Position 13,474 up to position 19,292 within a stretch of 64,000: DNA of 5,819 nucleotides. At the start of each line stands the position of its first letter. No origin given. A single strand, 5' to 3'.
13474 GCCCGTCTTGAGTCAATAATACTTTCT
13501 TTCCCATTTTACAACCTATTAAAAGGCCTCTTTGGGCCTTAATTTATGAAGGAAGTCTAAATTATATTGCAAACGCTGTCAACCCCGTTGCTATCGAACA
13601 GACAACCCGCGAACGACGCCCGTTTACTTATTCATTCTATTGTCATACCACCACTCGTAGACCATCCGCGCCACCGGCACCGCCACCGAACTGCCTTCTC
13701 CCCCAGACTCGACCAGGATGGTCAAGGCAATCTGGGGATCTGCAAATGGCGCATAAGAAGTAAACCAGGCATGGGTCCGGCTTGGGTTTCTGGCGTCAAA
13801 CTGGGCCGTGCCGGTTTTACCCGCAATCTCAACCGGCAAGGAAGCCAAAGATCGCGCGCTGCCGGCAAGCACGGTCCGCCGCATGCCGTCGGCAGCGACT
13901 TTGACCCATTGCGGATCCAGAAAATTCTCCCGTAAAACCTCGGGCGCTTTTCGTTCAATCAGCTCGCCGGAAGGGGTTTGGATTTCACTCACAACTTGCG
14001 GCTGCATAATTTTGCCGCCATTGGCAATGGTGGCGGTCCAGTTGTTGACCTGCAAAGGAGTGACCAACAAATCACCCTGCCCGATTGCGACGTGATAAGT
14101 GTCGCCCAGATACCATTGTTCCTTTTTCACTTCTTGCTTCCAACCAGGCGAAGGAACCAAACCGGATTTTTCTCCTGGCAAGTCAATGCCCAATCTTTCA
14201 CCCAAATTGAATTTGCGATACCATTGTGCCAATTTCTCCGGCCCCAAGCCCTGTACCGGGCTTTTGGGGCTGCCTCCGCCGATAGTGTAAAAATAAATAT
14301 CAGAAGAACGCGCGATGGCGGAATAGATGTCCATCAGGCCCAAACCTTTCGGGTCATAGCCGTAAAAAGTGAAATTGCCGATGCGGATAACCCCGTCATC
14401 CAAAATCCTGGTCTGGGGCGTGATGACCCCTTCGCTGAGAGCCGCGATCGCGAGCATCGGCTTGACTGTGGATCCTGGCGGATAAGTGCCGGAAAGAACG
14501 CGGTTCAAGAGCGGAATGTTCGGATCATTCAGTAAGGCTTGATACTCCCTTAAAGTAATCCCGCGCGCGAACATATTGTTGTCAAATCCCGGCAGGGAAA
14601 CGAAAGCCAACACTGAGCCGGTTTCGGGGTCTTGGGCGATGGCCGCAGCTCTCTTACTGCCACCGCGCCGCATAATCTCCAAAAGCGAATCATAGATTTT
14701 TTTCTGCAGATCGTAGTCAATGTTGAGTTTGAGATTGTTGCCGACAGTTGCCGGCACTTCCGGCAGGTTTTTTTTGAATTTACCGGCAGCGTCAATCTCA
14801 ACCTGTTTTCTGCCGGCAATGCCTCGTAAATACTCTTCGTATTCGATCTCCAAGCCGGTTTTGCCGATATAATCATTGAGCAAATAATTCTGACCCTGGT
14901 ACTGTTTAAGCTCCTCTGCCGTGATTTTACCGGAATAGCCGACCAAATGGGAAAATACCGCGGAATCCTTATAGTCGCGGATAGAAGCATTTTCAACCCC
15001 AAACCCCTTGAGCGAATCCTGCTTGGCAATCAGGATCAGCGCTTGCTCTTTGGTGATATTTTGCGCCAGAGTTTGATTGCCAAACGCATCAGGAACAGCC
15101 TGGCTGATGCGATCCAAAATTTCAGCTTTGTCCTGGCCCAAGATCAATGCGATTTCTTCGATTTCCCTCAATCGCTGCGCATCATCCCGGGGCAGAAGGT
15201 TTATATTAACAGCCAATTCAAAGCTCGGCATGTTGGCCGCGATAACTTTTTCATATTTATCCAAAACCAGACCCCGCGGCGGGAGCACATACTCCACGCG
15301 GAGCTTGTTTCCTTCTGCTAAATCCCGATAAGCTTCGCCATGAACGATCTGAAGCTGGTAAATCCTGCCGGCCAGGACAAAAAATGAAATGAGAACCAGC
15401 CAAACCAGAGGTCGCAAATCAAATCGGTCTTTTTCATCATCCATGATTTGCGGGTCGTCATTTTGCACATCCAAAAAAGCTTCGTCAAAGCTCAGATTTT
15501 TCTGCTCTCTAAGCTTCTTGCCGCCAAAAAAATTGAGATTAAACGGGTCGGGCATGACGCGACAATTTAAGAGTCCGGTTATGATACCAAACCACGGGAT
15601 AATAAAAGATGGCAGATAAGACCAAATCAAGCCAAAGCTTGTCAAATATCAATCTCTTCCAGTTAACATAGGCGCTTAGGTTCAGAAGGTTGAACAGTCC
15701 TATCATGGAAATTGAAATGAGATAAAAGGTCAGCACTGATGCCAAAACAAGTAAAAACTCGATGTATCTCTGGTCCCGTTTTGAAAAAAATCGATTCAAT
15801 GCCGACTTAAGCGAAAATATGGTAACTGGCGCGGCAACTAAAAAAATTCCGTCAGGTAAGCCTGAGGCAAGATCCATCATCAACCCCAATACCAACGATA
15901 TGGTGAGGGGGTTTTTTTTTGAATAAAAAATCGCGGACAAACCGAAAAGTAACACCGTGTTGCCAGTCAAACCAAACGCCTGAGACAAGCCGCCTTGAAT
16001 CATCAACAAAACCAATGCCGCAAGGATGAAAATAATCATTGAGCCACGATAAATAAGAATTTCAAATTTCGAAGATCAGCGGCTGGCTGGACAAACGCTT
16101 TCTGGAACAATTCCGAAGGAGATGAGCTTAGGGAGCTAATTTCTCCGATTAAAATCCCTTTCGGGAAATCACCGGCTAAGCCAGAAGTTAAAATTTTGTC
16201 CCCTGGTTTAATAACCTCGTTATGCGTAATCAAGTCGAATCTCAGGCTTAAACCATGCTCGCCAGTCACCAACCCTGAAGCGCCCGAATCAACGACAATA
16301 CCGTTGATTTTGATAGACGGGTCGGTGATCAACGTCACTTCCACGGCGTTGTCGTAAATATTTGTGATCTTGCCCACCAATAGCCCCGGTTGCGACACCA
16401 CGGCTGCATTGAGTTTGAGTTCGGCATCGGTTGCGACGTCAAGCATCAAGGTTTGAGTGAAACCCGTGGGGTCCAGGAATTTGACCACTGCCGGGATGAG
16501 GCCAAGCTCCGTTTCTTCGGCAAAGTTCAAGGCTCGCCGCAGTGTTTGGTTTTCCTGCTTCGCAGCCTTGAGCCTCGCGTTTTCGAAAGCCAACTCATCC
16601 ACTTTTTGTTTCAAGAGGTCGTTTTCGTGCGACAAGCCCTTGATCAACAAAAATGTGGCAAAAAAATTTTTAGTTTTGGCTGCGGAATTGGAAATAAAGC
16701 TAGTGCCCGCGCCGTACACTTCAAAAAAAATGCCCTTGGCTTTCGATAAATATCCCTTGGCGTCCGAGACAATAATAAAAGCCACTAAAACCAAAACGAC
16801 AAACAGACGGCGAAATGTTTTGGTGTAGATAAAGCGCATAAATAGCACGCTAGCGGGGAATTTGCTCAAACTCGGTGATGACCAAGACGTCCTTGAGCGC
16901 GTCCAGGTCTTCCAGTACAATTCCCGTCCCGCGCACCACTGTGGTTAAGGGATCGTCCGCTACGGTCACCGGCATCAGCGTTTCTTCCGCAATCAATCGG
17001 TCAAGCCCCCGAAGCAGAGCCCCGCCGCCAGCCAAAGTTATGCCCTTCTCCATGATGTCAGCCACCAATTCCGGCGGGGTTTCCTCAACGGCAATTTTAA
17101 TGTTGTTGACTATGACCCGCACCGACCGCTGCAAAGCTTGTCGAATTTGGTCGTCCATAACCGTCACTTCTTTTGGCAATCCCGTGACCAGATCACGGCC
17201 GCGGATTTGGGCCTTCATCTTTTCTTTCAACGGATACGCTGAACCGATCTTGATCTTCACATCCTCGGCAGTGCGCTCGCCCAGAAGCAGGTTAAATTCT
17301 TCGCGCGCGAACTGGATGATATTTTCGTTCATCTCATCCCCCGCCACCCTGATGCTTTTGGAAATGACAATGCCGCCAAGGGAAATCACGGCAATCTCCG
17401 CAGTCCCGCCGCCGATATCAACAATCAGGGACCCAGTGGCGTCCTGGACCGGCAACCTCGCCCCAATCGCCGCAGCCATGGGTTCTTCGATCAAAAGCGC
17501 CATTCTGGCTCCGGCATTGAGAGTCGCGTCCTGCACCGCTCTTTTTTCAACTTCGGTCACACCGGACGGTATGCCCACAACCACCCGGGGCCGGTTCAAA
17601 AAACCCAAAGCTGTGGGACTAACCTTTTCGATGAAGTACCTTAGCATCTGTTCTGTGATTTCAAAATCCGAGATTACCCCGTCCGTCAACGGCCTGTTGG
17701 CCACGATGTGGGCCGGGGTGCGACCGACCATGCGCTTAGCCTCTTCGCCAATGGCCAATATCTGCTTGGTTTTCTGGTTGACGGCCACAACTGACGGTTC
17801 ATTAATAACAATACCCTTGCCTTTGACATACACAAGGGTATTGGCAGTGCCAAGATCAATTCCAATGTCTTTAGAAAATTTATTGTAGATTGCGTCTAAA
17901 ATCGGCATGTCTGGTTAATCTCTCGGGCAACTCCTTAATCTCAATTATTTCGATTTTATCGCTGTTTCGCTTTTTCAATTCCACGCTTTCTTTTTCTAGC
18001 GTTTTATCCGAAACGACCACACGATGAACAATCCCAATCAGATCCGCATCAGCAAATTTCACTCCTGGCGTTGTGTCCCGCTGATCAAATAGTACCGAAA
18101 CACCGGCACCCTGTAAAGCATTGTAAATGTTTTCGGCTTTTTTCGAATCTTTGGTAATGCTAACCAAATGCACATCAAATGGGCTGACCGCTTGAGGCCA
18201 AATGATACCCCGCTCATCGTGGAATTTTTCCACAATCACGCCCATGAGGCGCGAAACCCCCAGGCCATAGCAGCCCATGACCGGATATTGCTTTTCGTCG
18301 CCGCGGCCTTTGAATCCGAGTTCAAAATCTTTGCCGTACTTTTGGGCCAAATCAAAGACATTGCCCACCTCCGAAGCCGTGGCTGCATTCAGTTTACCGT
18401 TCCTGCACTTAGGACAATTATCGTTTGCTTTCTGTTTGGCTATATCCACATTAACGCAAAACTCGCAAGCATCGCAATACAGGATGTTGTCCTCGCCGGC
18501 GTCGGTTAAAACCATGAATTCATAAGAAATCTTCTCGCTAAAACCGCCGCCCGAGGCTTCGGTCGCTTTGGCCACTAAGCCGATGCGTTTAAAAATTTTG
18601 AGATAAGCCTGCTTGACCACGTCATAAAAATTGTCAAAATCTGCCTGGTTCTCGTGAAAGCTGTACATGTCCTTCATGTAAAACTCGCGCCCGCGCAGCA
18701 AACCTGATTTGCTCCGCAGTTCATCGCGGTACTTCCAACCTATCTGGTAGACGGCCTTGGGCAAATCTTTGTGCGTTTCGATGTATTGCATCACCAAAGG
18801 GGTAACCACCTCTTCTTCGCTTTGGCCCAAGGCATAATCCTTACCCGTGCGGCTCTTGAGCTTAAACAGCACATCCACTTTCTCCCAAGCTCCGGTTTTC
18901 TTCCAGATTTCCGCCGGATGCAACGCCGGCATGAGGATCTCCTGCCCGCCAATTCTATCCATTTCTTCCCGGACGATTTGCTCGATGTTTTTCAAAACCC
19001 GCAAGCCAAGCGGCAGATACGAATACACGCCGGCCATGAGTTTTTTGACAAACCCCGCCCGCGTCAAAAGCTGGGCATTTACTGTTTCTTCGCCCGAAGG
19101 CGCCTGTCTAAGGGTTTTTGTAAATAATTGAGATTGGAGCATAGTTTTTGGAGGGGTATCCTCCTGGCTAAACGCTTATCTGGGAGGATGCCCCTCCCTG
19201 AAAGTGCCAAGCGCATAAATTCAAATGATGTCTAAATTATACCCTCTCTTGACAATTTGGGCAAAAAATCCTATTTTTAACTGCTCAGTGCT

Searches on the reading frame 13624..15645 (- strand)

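Call 42: search_protein_families(library=pfam, proteins=[window:13624-15645:-], max_evalue=0.0001)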
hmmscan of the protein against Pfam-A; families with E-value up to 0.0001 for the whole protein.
window:13624-15645:- (673 aa): 2 families
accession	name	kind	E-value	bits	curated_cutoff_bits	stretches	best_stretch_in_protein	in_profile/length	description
PF00905.27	Transpeptidase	-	6.7e-60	203.2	22.1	1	334-663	2-298/299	Penicillin binding protein transpeptidase domain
PF03717.20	PBP_dimer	-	1.5e-36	126.9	24.4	1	122-293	4-178/180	Penicillin-binding Protein dimerisation domain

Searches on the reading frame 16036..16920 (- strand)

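Call 42: search_protein_families(library=pfam, proteins=[window:16036-16920:-], max_evalue=0.0001)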
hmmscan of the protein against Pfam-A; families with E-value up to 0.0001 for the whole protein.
window:16036-16920:- (294 aa): 1 family
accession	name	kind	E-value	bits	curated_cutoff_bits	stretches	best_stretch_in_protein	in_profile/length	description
PF04085.20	MreC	-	4.6e-32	111.3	28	1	150-292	5-146/147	Rod shape-determining protein MreC, barrel core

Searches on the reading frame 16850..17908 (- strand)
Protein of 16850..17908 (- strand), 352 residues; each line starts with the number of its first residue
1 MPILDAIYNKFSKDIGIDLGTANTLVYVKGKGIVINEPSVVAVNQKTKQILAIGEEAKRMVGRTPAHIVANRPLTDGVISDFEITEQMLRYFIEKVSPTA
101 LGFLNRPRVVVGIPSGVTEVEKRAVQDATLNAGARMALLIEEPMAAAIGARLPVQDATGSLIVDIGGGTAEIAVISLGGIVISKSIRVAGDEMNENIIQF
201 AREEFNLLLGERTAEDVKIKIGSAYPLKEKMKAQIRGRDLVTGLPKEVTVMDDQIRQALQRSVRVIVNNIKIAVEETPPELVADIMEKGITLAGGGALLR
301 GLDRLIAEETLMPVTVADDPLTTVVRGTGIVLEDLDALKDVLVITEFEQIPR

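Call 42: search_protein_families(library=pfam, proteins=[window:16850-17908:-], max_evalue=0.0001)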
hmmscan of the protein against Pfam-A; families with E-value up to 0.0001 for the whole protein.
window:16850-17908:- (352 aa): 5 families
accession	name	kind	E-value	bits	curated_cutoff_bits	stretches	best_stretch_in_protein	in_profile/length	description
PF06723.19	MreB_Mbl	-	2.3e-142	474.1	27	1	12-339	1-326/327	MreB/Mbl protein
PF00012.26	HSP70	-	1.7e-11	43.5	20.6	1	86-206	111-239/599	Hsp70 protein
PF14450.12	FtsA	-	8.1e-09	36.3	31.8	1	162-318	2-111/127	Cell division protein FtsA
PF00022.25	Actin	-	4.5e-07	29.2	27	1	38-203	31-189/410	Actin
PF11104.14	PilM_2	-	8.1e-05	22.1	27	0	289-318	277-306/340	Type IV pilus assembly protein PilM;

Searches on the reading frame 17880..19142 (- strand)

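Call 42: search_protein_families(library=pfam, proteins=[window:17880-19142:-], max_evalue=0.0001)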
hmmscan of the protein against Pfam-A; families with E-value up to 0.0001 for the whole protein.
window:17880-19142:- (420 aa): 2 families
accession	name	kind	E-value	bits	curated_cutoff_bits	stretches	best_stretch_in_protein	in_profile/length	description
PF00587.30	tRNA-synt_2b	-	3.4e-25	89.6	29.3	1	93-306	1-178/179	tRNA synthetase class II core domain (G, H, P, S and T)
PF03129.25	HGTP_anticodon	-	7.2e-17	61.8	21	1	326-410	4-92/94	Anticodon binding domain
